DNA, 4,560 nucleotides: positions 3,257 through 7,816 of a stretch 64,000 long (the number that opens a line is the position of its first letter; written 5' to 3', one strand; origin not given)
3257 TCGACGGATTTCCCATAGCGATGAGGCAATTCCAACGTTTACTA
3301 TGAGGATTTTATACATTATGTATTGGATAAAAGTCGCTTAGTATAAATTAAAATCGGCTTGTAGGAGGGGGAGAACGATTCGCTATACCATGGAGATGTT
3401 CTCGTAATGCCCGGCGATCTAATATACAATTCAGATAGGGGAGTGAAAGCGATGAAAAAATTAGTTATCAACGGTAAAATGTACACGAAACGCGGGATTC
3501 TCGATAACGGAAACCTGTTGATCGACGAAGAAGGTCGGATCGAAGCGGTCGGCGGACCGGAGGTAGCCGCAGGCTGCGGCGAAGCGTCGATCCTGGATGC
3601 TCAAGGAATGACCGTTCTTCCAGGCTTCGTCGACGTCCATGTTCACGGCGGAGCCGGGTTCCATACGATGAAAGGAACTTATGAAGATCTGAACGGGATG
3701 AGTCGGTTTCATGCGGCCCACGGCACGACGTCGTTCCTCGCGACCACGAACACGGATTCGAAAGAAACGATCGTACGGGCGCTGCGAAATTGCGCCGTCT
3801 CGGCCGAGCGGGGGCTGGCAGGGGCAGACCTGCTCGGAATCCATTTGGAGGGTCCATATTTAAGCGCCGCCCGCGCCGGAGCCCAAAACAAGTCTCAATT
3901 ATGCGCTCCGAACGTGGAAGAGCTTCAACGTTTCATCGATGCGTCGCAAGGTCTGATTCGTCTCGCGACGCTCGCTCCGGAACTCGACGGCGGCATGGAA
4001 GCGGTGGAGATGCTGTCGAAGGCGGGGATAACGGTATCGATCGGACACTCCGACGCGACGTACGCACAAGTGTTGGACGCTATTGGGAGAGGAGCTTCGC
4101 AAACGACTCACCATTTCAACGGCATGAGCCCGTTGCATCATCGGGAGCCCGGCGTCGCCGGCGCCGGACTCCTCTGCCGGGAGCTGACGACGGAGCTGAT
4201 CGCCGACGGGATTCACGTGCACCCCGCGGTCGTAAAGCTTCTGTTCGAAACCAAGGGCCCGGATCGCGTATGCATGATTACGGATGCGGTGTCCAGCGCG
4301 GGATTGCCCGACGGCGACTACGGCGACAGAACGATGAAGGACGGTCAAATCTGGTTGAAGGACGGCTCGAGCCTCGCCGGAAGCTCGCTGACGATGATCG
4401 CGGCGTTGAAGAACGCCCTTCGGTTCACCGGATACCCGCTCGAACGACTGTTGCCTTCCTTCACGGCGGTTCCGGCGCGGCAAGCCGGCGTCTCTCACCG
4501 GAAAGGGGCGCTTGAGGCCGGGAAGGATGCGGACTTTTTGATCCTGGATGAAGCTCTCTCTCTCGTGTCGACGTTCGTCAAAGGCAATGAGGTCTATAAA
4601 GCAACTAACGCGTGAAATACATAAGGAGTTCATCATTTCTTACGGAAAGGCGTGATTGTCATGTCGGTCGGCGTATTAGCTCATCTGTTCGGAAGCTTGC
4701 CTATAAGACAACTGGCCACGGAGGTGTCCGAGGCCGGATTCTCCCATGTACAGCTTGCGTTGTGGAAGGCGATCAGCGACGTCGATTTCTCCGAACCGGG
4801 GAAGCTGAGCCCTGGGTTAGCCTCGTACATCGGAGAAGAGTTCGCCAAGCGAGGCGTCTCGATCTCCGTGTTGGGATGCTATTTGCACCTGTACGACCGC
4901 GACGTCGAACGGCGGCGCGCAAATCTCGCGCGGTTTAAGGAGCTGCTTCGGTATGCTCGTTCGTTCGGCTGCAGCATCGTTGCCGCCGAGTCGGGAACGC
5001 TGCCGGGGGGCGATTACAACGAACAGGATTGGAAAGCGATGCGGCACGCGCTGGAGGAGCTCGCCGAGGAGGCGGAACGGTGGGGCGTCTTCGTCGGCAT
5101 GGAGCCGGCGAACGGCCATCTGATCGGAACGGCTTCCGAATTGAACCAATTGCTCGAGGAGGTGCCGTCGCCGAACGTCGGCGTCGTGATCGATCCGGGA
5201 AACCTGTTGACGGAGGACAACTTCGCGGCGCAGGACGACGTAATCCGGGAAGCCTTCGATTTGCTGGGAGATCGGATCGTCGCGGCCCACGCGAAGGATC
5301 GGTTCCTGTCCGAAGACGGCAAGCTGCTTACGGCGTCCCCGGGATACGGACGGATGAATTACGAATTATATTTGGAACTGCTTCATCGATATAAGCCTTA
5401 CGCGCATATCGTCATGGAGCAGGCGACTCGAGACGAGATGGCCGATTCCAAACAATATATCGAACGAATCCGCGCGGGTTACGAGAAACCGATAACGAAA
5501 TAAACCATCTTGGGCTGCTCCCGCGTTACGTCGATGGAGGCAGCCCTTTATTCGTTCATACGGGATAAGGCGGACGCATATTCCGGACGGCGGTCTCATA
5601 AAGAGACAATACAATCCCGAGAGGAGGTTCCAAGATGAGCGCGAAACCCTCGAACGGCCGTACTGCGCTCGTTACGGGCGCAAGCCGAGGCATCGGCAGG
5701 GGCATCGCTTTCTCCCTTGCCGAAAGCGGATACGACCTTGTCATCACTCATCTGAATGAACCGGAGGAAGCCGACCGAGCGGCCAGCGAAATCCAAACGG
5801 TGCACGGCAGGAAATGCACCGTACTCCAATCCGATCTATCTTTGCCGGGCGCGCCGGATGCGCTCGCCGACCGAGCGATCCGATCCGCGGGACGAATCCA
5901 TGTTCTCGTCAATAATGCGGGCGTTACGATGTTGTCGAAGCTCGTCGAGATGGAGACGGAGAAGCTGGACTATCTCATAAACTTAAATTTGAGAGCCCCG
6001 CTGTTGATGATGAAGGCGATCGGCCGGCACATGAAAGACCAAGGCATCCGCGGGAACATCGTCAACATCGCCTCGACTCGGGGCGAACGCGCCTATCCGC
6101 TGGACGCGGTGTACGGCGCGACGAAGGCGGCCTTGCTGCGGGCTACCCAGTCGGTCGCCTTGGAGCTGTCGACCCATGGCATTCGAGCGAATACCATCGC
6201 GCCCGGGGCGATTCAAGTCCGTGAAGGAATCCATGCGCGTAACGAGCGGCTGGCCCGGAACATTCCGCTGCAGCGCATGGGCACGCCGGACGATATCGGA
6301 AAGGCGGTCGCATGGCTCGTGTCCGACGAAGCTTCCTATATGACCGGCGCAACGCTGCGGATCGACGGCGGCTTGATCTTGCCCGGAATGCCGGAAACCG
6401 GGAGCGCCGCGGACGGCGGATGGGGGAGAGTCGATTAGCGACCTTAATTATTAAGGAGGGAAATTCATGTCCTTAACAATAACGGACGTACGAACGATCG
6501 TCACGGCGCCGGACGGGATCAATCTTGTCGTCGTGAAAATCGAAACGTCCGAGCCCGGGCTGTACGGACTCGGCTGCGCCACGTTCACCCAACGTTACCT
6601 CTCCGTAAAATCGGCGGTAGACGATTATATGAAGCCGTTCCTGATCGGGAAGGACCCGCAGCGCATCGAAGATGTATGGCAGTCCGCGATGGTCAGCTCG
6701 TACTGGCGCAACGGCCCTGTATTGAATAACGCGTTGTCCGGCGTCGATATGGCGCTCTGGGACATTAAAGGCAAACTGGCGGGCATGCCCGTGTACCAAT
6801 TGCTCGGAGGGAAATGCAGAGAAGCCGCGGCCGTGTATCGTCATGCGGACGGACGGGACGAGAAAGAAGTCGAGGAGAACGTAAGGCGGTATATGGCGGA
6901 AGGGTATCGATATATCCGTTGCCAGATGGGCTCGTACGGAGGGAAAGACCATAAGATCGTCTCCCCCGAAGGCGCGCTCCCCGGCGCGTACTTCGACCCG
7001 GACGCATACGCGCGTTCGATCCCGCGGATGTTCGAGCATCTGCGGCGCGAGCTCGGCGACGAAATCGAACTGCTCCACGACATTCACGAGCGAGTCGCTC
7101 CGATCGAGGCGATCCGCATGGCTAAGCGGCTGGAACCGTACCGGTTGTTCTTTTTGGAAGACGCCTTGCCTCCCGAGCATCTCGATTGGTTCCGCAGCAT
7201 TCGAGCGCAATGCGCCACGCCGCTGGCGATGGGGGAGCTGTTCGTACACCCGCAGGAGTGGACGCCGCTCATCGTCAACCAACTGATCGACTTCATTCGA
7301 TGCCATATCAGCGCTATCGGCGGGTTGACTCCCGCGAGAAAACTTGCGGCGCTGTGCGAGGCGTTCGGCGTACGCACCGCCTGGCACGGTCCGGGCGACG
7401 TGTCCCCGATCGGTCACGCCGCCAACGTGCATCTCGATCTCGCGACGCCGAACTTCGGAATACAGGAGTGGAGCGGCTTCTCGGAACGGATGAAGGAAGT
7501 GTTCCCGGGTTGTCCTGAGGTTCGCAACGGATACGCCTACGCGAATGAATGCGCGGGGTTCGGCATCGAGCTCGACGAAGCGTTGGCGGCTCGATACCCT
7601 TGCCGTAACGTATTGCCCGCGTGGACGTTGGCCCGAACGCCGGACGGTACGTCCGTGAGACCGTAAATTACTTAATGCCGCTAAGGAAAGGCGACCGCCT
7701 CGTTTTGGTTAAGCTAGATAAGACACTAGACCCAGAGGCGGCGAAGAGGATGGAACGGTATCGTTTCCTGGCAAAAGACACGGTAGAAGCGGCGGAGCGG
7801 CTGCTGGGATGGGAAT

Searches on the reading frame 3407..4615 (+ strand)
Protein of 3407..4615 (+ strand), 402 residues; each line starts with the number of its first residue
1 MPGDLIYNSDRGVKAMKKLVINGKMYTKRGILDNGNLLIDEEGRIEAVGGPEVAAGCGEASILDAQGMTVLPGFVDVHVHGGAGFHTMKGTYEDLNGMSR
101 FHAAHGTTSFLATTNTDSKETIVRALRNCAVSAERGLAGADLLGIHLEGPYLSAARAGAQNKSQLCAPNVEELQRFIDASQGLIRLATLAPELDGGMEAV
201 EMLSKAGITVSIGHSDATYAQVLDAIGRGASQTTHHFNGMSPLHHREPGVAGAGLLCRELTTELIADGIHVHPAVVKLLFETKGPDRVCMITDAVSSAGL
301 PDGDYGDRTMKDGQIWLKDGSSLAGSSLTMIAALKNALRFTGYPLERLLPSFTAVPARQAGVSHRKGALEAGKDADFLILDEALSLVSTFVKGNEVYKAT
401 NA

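Call 65: search_protein_families(library=pfam, proteins=[window:3407-4615:+], max_evalue=0.00001)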
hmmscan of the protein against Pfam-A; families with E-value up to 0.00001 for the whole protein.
window:3407-4615:+ (402 aa): 2 families
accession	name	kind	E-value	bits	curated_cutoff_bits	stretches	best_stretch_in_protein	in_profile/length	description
PF01979.26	Amidohydro_1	-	1.2e-30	107.4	25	1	69-396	1-345/345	Amidohydrolase family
PF07969.17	Amidohydro_3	-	4.4e-13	50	29.7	0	343-383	407-447/472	Amidohydrolase family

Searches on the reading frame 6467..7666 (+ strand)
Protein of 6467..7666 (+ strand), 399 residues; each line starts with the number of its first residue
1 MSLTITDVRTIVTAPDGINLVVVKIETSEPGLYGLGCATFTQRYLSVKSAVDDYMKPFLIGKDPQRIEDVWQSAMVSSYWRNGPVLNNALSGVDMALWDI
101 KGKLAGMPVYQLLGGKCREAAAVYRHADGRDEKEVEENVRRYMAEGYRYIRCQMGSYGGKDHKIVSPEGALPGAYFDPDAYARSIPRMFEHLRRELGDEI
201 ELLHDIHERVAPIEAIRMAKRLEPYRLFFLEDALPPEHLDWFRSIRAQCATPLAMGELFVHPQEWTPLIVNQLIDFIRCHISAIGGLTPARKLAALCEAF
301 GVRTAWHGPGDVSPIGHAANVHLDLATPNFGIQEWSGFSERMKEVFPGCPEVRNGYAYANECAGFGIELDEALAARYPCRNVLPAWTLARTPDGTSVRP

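Call 65: search_protein_families(library=pfam, proteins=[window:6467-7666:+], max_evalue=0.00001)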
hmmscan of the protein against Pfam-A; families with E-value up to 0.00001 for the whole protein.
window:6467-7666:+ (399 aa): 2 families
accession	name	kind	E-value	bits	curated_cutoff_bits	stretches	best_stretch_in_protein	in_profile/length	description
PF13378.12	MR_MLE_C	-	6.5e-46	157.2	29.4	1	135-372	2-218/219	Enolase C-terminal domain-like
PF02746.21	MR_MLE_N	-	8.9e-23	81.2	22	1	16-114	24-117/117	Mandelate racemase / muconate lactonizing enzyme, N-terminal domain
